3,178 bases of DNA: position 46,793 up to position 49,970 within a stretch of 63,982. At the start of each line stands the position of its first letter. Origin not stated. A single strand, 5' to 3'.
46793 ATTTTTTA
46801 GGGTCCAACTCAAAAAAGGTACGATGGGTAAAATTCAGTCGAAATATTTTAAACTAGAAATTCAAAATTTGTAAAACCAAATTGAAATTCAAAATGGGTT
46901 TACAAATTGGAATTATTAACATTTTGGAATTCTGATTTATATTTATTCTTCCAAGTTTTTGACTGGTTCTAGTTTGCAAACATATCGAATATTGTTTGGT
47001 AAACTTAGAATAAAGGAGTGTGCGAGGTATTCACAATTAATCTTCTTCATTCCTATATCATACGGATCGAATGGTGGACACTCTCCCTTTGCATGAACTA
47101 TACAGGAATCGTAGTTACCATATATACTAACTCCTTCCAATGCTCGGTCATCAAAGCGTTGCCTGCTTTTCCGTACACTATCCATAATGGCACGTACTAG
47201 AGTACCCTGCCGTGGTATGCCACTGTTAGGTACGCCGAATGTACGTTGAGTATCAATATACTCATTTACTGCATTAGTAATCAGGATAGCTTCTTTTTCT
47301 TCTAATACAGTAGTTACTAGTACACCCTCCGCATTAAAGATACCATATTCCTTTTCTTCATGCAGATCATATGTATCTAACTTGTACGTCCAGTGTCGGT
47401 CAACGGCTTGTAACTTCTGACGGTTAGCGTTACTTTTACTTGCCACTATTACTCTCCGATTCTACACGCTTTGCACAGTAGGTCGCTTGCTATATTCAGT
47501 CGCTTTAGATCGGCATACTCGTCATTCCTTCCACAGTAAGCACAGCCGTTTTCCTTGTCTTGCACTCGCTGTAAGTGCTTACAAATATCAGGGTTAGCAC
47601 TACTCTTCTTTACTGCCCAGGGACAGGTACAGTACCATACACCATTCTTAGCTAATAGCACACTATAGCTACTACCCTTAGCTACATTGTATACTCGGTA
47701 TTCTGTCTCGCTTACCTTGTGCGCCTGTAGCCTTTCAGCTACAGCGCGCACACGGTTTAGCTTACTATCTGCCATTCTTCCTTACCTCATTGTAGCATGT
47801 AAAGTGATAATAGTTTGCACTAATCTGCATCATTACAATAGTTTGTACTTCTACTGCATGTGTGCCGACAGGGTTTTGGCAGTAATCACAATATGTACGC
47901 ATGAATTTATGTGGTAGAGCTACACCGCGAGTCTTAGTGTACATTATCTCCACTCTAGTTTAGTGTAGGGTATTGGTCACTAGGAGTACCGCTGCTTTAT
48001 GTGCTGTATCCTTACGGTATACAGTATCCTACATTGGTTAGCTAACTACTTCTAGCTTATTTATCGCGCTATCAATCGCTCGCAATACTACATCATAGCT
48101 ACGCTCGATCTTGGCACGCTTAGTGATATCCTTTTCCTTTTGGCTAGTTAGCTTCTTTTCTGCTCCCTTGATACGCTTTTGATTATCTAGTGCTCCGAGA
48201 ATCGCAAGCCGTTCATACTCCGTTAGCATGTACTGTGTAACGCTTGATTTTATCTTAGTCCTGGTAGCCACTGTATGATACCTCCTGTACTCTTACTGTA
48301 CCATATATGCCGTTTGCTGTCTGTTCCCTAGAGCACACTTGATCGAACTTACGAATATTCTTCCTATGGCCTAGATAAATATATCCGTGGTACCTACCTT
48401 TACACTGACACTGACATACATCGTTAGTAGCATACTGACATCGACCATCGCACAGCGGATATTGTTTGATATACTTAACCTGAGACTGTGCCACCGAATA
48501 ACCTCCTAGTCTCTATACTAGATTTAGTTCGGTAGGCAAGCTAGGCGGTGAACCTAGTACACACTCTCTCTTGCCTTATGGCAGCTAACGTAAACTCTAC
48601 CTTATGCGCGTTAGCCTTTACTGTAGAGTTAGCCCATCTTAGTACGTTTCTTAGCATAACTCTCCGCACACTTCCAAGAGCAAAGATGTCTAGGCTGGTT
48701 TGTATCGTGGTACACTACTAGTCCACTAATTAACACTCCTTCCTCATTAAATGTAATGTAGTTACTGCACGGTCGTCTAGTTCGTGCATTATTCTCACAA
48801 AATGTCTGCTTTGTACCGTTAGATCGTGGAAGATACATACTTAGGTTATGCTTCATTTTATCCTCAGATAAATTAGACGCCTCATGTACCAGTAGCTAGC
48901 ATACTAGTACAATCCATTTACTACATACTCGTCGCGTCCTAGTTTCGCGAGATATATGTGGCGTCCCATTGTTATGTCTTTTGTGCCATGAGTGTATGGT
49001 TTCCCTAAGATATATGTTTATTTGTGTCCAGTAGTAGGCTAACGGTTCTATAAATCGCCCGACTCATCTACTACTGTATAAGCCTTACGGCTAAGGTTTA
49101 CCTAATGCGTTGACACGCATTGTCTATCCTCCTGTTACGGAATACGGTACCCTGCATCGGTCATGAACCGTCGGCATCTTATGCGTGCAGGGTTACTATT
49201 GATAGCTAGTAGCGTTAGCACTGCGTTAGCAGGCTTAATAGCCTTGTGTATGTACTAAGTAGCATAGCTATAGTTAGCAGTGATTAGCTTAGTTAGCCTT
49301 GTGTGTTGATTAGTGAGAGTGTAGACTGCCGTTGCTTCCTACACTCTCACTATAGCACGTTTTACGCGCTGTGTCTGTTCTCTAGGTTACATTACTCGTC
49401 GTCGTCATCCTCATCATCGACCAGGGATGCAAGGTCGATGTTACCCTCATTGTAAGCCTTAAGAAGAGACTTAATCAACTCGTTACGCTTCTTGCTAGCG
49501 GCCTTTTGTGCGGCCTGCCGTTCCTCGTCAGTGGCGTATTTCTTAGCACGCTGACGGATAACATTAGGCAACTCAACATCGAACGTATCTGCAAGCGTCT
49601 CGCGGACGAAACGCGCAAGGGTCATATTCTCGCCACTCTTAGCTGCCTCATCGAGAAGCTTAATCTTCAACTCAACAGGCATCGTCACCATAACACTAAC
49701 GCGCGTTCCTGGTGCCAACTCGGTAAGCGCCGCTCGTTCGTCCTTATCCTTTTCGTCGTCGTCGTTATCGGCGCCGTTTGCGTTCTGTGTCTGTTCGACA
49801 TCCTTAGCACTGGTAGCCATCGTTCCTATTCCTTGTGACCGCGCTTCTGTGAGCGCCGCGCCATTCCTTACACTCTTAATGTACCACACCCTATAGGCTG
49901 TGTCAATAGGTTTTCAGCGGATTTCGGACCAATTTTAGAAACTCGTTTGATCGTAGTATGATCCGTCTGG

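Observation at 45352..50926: Two large paralogous non-coding control regions flank a small-gene module, with no integrase or CI-type repressor anywhere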

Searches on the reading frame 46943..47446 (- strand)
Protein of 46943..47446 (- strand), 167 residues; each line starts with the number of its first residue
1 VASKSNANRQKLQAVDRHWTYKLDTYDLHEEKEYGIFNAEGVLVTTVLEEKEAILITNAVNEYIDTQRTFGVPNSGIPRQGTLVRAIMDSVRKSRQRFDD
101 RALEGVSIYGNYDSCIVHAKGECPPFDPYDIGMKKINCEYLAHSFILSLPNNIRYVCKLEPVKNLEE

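Call 9: search_protein_families(library=pfam, proteins=[window:46943-47446:-], max_evalue=0.01)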
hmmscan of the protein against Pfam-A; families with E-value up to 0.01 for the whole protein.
window:46943-47446:- (167 aa): 0 families

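Call 10: search_protein_families(library=phrogs, proteins=[window:46943-47446:-], max_evalue=0.01)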
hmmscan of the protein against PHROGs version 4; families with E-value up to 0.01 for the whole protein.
window:46943-47446:- (167 aa): 0 families

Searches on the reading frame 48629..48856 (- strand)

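Call 9: search_protein_families(library=pfam, proteins=[window:48629-48856:-], max_evalue=0.01)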
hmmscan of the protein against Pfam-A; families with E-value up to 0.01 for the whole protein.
window:48629-48856:- (75 aa): 1 family
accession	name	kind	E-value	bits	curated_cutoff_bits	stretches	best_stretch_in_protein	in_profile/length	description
PF06467.20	zf-FCS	-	0.0032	17.7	22.4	0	30-67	10-39/39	MYM-type Zinc finger with FCS sequence motif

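Call 10: search_protein_families(library=phrogs, proteins=[window:48629-48856:-], max_evalue=0.01)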
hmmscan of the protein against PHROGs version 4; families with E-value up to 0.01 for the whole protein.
window:48629-48856:- (75 aa): 0 families

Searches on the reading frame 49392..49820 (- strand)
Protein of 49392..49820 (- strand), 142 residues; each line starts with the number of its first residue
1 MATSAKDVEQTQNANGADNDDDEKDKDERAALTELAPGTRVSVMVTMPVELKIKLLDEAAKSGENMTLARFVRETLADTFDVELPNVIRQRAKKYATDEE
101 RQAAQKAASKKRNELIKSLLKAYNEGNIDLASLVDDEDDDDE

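Call 9: search_protein_families(library=pfam, proteins=[window:49392-49820:-], max_evalue=0.01)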
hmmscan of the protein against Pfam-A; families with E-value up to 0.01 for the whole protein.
window:49392-49820:- (142 aa): 0 families

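Call 10: search_protein_families(library=phrogs, proteins=[window:49392-49820:-], max_evalue=0.01)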
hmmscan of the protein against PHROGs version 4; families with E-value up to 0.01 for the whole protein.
window:49392-49820:- (142 aa): 0 families

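Call 19: search_dna_similar(query=window:49392-49820:-, collection=phages, mode=protein, max_rows=15, max_evalue=0.001)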
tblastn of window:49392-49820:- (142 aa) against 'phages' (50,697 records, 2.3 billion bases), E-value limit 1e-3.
No match.

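Call 36: find_homologous_proteins(query=window:49392-49820:-, max_evalue=0.001)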
Query window:49392-49820:- (142 aa): 5 proteins with E <= 0.001 among 95 candidates.
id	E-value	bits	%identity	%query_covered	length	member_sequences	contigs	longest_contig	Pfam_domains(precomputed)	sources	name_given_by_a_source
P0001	3.4e-74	265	93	94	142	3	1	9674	-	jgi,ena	-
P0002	2.3e-67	243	88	94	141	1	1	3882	-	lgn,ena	-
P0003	1.7e-51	191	71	94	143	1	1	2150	-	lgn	-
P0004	1.2e-45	173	67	89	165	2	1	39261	-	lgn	-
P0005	6.0e-30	122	56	82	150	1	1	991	-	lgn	-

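Call 39: find_encoding_contigs(protein=P0004, flank=10000, max_places=4)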
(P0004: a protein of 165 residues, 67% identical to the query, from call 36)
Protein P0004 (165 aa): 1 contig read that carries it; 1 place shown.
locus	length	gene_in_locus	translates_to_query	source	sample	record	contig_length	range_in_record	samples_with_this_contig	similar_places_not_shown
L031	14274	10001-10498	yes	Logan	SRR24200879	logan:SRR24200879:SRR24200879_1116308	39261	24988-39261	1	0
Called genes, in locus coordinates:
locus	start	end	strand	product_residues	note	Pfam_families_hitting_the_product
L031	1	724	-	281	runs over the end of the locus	PF13479:AAA_24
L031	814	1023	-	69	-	-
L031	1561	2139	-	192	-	PF06559:DCD_N, PF22769:DCD, PF00692:dUTPase (weak)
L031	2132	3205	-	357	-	PF12705:PDDEXK_1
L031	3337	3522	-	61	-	-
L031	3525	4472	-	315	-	PF02511:Thy1 (faint)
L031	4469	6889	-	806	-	PF00176:SNF2-rel_dom, PF00270:DEAD, PF00271:Helicase_C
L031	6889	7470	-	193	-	-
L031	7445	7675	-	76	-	-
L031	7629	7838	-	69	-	-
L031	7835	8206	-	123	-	-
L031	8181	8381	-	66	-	-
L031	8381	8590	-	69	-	-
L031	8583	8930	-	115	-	-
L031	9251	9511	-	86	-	-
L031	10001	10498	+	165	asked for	-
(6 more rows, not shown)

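Call 40: find_encoding_contigs(protein=P0002, flank=10000, max_places=4)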
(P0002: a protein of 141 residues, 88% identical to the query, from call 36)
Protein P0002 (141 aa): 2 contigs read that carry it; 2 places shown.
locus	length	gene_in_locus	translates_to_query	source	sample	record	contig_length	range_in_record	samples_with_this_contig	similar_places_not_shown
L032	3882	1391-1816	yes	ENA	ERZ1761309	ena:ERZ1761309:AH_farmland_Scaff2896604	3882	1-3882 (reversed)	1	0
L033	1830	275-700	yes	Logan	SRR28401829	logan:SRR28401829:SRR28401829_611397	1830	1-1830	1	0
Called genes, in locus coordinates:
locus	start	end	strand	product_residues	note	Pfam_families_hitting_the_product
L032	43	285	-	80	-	-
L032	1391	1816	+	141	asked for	-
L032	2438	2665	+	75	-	-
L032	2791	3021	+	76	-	-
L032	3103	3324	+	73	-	-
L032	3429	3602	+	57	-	-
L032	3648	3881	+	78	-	?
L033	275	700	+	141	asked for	-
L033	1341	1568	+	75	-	-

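Call 41: find_encoding_contigs(protein=P0003, flank=10000, max_places=4)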
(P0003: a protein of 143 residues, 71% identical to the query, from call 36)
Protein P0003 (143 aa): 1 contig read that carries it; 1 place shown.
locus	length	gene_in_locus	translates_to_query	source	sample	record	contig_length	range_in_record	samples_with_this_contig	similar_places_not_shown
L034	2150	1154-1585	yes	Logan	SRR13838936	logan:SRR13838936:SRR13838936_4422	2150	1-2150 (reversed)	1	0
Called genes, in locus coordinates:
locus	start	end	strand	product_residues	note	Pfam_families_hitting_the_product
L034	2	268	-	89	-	?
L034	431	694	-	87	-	-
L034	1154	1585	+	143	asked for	-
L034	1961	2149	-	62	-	?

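Call 58: search_solved_structures(query=window:49392-49820:-, max_evalue=10)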
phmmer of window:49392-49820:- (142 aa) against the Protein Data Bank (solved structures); distinct sequences matched with E-value up to 10: 1.
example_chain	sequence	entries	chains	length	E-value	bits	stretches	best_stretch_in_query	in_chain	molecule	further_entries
5ueb_A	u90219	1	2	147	1.4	12.5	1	35-128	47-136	NegoA.19184.a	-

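Call 75: predict_structure(alignment_id=A6)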
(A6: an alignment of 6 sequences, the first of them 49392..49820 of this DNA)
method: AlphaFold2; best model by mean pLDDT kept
length: 142 residues; sequences in the alignment: 6
mean_pLDDT: 59.9   pTM: 0.29
mean pLDDT of the five models: 59.9, 57.3, 55.1, 53.3, 52.3
residues with pLDDT >= 90: 0; 70-90: 44; 50-70: 53; < 50: 45
segments of 3 or more residues with pLDDT < 50: 1-24, 81-91, 140-142
pLDDT, mean of each block of 10 residues (from residue 1): 39 34 54 63 57 74 66 63 44 64 77 82 75 51 38
secondary structure, 60 per line:
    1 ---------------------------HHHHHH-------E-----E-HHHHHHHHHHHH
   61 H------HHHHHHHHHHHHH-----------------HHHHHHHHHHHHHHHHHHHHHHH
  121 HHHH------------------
elements in order: H28-33 H49-61 H68-80 H98-124

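Call 80: fold_search(model_id=the predicted structure, library=pdb)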
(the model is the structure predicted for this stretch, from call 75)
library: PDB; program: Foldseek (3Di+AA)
matches with E <= 10: 5; with E <= 0.001: 0
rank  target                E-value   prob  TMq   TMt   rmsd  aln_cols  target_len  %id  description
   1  5ej0                  6.4e+00  0.07  0.18  0.13   4.2        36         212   19  The vaccinia virus H3 envelope protein, a major target of neutralizing antibodies, exhibits a glycosyltransferase fold a (released 2016-03-16)
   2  5hs2_B                7.4e+00  0.03  0.15  0.11   9.0        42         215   26  Crystal structure of IspD complexed with CTP and Mg2+ from Bacillus subtilis at 1.90 Angstroms resolution (released 2016-11-23)
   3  2h5x_D                7.9e+00  0.08  0.20  0.16   3.6        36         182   11  RuvA from Mycobacterium tuberculosis (released 2006-08-15)
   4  3mwm_A                9.1e+00  0.02  0.16  0.17   8.0        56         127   23  Graded expression of zinc-responsive genes through two regulatory zinc-binding sites in Zur (released 2011-03-16)
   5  6y69_g                9.8e+00  0.04  0.16  0.15   4.1        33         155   21  Cryo-EM structure of an Escherichia coli 70S ribosome in complex with antibiotic TetracenomycinX (released 2020-07-01)
